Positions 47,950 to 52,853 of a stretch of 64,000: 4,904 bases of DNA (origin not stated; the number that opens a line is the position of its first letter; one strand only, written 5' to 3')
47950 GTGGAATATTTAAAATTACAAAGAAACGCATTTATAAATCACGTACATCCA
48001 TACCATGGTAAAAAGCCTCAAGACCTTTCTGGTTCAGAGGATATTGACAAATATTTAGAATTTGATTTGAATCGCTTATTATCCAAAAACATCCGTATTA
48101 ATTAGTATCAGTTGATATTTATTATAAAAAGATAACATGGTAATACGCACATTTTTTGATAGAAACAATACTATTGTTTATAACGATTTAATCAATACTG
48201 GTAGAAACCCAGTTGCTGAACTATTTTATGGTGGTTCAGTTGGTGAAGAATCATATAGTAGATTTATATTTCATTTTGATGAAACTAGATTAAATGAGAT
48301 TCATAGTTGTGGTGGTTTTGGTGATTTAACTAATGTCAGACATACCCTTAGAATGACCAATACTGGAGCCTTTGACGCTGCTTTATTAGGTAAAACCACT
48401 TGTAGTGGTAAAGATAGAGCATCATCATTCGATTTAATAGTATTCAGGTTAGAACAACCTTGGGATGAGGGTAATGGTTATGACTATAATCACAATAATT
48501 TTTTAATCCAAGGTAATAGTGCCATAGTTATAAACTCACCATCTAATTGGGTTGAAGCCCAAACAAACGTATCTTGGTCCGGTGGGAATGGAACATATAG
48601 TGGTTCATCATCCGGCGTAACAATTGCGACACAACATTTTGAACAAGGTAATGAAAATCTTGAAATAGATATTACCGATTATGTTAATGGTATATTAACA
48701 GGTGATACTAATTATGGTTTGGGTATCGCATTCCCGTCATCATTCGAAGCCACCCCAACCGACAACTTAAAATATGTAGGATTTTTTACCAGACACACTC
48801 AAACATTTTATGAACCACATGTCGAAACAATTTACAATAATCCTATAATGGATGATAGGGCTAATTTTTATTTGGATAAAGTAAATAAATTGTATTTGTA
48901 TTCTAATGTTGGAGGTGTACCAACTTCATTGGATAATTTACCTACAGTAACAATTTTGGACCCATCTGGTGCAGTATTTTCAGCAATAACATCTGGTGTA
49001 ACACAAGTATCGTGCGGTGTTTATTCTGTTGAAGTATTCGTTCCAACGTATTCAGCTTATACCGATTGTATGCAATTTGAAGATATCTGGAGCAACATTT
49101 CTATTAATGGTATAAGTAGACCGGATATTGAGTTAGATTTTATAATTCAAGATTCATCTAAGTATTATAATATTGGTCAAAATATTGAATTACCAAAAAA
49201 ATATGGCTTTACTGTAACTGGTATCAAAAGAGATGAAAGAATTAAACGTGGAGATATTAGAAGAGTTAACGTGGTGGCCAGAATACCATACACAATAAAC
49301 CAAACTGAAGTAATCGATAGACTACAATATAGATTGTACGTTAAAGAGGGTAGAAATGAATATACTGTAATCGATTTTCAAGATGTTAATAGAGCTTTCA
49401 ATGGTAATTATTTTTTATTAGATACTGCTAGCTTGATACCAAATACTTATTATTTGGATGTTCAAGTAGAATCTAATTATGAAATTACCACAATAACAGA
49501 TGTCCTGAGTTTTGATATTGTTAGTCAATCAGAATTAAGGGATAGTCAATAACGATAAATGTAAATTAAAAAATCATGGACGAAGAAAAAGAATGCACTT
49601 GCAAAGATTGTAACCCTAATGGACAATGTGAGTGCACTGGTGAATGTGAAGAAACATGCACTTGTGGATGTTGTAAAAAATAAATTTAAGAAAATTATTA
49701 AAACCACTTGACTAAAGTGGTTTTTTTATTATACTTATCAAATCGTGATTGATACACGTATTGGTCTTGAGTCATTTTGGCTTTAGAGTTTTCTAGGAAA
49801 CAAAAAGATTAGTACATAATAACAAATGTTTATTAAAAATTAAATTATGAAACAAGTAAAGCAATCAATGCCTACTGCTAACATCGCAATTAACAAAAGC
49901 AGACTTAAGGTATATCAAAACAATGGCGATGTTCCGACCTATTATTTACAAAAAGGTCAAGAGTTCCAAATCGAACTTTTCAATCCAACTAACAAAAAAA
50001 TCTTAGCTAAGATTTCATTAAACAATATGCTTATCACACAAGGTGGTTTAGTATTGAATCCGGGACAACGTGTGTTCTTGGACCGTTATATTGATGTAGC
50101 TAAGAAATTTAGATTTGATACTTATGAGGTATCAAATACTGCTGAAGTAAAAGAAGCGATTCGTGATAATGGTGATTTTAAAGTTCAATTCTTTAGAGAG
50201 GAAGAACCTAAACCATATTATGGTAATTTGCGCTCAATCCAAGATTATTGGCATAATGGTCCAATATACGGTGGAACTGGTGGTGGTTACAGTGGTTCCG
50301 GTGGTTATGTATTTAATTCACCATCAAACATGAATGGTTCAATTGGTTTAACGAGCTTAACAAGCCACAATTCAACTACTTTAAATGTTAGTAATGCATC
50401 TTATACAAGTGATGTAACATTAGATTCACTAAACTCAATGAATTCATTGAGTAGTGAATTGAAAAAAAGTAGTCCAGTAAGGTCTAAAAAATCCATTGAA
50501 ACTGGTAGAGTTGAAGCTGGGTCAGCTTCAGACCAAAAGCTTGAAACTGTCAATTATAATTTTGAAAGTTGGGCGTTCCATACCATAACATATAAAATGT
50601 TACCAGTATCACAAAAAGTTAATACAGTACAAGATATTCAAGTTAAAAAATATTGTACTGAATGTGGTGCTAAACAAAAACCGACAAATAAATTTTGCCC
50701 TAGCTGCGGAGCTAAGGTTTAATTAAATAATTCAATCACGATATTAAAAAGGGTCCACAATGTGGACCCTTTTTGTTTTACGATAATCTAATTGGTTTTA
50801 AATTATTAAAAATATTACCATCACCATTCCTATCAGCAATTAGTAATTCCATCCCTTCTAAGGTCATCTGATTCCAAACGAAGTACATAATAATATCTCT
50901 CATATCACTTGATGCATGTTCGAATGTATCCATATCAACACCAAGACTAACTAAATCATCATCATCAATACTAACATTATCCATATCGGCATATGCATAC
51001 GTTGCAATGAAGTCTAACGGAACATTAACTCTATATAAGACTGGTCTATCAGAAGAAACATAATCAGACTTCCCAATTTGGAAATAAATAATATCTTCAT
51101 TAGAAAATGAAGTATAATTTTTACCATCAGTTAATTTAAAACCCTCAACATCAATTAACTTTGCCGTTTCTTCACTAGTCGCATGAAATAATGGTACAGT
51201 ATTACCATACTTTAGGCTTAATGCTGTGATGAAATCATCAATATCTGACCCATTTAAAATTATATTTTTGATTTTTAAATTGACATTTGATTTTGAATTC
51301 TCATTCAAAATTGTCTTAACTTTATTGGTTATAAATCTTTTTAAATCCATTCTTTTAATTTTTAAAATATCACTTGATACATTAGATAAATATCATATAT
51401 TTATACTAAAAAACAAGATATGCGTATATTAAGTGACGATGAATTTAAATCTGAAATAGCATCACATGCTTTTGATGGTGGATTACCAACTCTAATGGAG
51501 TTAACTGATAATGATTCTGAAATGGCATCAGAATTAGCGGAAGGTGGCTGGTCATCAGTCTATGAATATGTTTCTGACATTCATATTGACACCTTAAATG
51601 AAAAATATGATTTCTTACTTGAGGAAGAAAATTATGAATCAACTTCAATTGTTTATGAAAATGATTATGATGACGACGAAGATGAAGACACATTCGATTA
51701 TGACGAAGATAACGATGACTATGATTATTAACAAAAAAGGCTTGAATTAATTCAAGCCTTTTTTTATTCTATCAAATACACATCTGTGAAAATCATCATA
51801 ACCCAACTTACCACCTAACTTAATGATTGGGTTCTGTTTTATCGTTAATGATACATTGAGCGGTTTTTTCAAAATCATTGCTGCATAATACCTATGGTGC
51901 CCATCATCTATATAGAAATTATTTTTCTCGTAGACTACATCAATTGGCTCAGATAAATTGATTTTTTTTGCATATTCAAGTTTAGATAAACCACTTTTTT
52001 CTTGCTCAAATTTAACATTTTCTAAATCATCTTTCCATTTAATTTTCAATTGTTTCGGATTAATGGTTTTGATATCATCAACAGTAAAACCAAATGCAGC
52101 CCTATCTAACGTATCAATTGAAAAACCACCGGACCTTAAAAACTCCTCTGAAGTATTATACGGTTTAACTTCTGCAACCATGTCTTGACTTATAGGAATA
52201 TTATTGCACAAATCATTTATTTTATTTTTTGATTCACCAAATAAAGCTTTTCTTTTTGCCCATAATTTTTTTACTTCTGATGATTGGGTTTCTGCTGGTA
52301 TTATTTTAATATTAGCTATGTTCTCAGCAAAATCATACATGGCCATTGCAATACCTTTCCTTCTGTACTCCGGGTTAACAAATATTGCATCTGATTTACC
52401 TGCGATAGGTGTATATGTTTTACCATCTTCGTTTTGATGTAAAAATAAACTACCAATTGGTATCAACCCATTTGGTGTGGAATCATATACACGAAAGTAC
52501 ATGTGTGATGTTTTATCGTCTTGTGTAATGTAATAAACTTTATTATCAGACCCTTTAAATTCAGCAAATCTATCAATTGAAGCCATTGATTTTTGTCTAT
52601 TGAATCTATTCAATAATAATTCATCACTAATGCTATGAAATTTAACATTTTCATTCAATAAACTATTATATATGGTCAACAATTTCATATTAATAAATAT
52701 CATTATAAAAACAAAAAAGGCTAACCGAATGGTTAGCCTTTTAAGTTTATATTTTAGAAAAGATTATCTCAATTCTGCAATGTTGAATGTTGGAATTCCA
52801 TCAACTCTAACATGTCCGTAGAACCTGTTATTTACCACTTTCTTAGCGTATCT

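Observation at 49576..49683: Metallothionein-like micro-protein hidden below the ORF cut-off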

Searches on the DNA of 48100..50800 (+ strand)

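Call 6: search_dna_similar(query=window:48100-50800:+, collection=phages, mode=distant, max_rows=25)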
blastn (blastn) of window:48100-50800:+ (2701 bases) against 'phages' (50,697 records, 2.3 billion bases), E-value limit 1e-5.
Records with a match: 6; places in all: 6; records where one place covers at least 80% of the query: 0.
Best place of each record, by identity: 60-80% 6.
By first word of the organism name: Prevotella 6.
By host as written in the record: Prevotella sp. 6.
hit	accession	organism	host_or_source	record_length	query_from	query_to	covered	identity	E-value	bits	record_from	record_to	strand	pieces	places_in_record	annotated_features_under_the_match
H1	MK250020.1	Prevotella phage Lak-B1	Prevotella sp.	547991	1958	2107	6%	71.4%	2e-7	64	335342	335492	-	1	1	record has no annotation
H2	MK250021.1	Prevotella phage Lak-B2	Prevotella sp.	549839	1958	2107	6%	71.4%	2e-7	64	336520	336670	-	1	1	record has no annotation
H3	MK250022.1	Prevotella phage Lak-B3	Prevotella sp.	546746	1958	2107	6%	71.4%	2e-7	64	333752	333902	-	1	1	record has no annotation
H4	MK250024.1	Prevotella phage Lak-B5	Prevotella sp.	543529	1958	2107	6%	71.4%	2e-7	64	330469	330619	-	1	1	record has no annotation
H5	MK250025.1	Prevotella phage Lak-B6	Prevotella sp.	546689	1958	2107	6%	71.4%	2e-7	64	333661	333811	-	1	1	record has no annotation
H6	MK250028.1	Prevotella phage Lak-B9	Prevotella sp.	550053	1958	2107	6%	71.4%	2e-7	64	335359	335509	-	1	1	record has no annotation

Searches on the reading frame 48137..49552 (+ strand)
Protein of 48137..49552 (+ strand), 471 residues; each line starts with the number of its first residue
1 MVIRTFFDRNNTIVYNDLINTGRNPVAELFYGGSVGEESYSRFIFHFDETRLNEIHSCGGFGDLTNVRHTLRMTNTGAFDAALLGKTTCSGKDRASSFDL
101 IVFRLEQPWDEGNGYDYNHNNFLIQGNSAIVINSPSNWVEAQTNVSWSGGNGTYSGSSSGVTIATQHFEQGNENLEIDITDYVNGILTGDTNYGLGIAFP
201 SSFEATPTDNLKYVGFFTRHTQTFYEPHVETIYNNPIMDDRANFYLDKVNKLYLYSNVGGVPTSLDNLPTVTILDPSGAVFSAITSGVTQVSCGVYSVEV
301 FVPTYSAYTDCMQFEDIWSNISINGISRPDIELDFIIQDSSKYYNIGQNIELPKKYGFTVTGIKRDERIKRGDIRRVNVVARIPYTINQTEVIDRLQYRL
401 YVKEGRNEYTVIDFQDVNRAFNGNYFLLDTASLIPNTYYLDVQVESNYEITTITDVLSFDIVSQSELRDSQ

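Call 8: search_protein_families(library=phrogs, proteins=[window:48137-49552:+], max_evalue=0.01)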
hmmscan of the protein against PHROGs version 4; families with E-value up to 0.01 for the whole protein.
window:48137-49552:+ (471 aa): 0 families

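Call 9: search_protein_families(library=pfam, proteins=[window:48137-49552:+], max_evalue=1)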
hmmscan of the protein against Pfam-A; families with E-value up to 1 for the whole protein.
window:48137-49552:+ (471 aa): 1 family
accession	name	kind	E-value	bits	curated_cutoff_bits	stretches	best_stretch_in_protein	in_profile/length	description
PF24517.2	CBM96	-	0.024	14.9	26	1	144-198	82-138/164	Carbohydrate-binding module family 96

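Call 10: find_related_loci(query=window:48137-49552:+, collection=viral_contigs, flank=4000)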
Query window:48137-49552:+ (471 aa) in viral_contigs; peptide patterns used: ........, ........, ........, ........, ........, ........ (x = any residue, [..] = any of these).
31 stretches matched a pattern; 27 encode a relative of the query (tblastn E <= 1e-3); 26 distinct loci.
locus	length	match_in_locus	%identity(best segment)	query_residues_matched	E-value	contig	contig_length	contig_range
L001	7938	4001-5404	72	1-471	0e+0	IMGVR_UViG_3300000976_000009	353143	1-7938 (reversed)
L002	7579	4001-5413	69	1-471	0e+0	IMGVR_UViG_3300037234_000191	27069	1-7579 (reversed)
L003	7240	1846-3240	66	1-471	0e+0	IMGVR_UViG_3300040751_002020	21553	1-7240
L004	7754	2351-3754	65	1-471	0e+0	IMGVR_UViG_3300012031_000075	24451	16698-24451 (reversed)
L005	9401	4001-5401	64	1-471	0e+0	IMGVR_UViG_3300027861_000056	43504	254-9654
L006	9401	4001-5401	63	1-471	0e+0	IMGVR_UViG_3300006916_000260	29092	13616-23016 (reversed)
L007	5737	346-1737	63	1-468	0e+0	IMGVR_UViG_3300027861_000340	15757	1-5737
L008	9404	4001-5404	59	1-470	0e+0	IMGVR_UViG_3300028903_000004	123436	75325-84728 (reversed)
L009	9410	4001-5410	60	1-471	0e+0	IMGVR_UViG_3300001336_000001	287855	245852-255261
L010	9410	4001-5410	59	1-471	0e+0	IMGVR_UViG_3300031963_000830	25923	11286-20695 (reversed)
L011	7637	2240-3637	60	1-471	0e+0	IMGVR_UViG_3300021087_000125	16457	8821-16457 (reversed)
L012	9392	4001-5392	62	1-470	0e+0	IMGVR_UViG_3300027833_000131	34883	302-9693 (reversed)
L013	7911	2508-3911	58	1-471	7e-179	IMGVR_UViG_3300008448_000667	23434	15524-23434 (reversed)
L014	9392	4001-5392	57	1-471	1e-166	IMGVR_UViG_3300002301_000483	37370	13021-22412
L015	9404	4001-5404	59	1-470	0e+0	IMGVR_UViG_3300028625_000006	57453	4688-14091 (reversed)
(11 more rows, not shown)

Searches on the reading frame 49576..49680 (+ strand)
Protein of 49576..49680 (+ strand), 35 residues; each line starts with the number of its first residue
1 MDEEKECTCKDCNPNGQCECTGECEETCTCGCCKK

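Call 7: search_dna_similar(query=window:49576-49680:+, collection=phages, mode=protein, max_evalue=10, max_rows=30)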
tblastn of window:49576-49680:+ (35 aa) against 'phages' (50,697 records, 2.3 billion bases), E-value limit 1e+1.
No match.

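Call 8: search_protein_families(library=phrogs, proteins=[window:49576-49680:+], max_evalue=0.01)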
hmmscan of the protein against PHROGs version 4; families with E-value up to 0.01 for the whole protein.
window:49576-49680:+ (35 aa): 0 families

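Call 9: search_protein_families(library=pfam, proteins=[window:49576-49680:+], max_evalue=1)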
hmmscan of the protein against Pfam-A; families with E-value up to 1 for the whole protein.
window:49576-49680:+ (35 aa): 0 families

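Call 18: find_related_loci(query=A1, collection=viral_contigs, flank=3000)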
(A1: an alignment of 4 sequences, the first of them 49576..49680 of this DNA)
Query A1 (35 aa) in viral_contigs; peptide patterns used: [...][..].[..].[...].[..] (x = any residue, [..] = any of these).
146 stretches matched a pattern, but none encodes a relative of the query by tblastn (E <= 1e-3).

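Call 82: search_protein_families(library=ncbifam, proteins=[window:49576-49680:+], max_evalue=10)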
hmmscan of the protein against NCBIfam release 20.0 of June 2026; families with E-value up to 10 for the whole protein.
window:49576-49680:+ (35 aa): 0 families

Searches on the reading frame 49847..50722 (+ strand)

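Call 8: search_protein_families(library=phrogs, proteins=[window:49847-50722:+], max_evalue=0.01)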
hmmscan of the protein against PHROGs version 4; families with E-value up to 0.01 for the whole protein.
window:49847-50722:+ (291 aa): 1 family
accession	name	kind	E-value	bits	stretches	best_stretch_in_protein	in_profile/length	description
phrog_16989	-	moron, auxiliary metabolic gene and host takeover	0.0018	19.3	1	267-289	6-28/122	membrane protein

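Call 9: search_protein_families(library=pfam, proteins=[window:49847-50722:+], max_evalue=1)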
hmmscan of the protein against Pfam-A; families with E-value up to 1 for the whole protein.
window:49847-50722:+ (291 aa): 12 families
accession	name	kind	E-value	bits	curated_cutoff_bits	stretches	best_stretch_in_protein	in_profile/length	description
PF13240.11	Zn_Ribbon_1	-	1.3e-06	28.4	25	1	269-291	1-23/23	zinc-ribbon domain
PF12773.13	DZR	-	0.00034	21.2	27.3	1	268-288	25-45/45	Double zinc ribbon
PF01155.25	HypA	-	0.00061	20.2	28.9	1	212-289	21-94/112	Hydrogenase/urease nickel incorporation, metallochaperone, hypA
PF17032.10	Zn_ribbon_15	-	0.00069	20.8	28.9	1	260-288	45-73/73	zinc-ribbon family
PF13248.11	Zn_ribbon_3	-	0.00075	19.3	27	1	267-290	2-25/26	zinc-ribbon domain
PF08430.17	Forkhead_N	-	0.016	16.2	22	1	155-235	38-113/135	Forkhead N-terminal region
PF05404.17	TRAP-delta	-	0.051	13.6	25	1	79-132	62-113/162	Translocon-associated protein, delta subunit precursor (TRAP-delta)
PF09297.16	Zn_ribbon_NUD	-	0.098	12.8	24.8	1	280-290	2-12/32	NADH pyrophosphatase zinc ribbon domain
PF00471.26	Ribosomal_L33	-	0.2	12.5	25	0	257-274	21-38/47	Ribosomal protein L33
PF12172.15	zf-ChsH2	-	0.2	11.9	23.2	1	269-289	13-33/37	ChsH2, rubredoxin-like zinc ribbon domain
PF14803.11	Zn_ribbon_Nudix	-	0.28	11.6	25.6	0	282-291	1-10/34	Nudix N-terminal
PF08772.16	Zn_ribbon_NOB1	-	0.78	10.3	24.9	0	268-290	6-32/72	Nin one binding (NOB1) Zn-ribbon like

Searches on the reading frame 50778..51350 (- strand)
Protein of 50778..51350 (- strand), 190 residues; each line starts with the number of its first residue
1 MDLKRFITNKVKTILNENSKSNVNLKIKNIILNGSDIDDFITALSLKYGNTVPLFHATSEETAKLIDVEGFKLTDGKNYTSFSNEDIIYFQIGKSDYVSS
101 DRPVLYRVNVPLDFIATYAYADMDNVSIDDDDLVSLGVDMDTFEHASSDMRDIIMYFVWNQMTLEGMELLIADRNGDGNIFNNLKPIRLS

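Call 8: search_protein_families(library=phrogs, proteins=[window:50778-51350:-], max_evalue=0.01)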
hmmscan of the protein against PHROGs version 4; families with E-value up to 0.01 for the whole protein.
window:50778-51350:- (190 aa): 1 family
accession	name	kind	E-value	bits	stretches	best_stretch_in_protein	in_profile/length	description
phrog_36696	-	unknown function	0.0028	18.9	1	32-109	2-78/93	-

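Call 9: search_protein_families(library=pfam, proteins=[window:50778-51350:-], max_evalue=1)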
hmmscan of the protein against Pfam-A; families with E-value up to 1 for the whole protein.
window:50778-51350:- (190 aa): 0 families

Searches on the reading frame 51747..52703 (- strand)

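Call 8: search_protein_families(library=phrogs, proteins=[window:51747-52703:-], max_evalue=0.01)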
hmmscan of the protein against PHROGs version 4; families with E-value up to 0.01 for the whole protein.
window:51747-52703:- (318 aa): 2 families
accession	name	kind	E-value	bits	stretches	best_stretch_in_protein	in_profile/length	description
phrog_1033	-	DNA, RNA and nucleotide metabolism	5.9e-05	24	1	205-285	27-110/334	ParB-like partition protein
phrog_1249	-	other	0.0012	19.6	1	104-131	92-119/180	acetyltransferase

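Call 9: search_protein_families(library=pfam, proteins=[window:51747-52703:-], max_evalue=1)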
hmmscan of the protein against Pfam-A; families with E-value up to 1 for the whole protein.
window:51747-52703:- (318 aa): 6 families
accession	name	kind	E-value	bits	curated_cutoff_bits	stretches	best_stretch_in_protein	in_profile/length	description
PF13508.13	Acetyltransf_7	-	0.00019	22.2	27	1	84-132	16-62/84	Acetyltransferase (GNAT) domain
PF00583.31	Acetyltransf_1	-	0.00044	20.9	20.7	1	58-130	22-88/116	Acetyltransferase (GNAT) family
PF06245.16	DUF1015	-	0.0074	15.7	25.8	1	256-279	198-222/325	Protein of unknown function (DUF1015)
PF13880.12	Acetyltransf_13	-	0.008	16.4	22.8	1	106-128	9-31/69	ESCO1/2 acetyl-transferase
PF13673.13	Acetyltransf_10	-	0.051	14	23.6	1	106-130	56-80/128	Acetyltransferase (GNAT) domain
PF08857.17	ParBc_2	-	0.15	12.6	23.6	1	211-277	5-68/158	Putative ParB-like nuclease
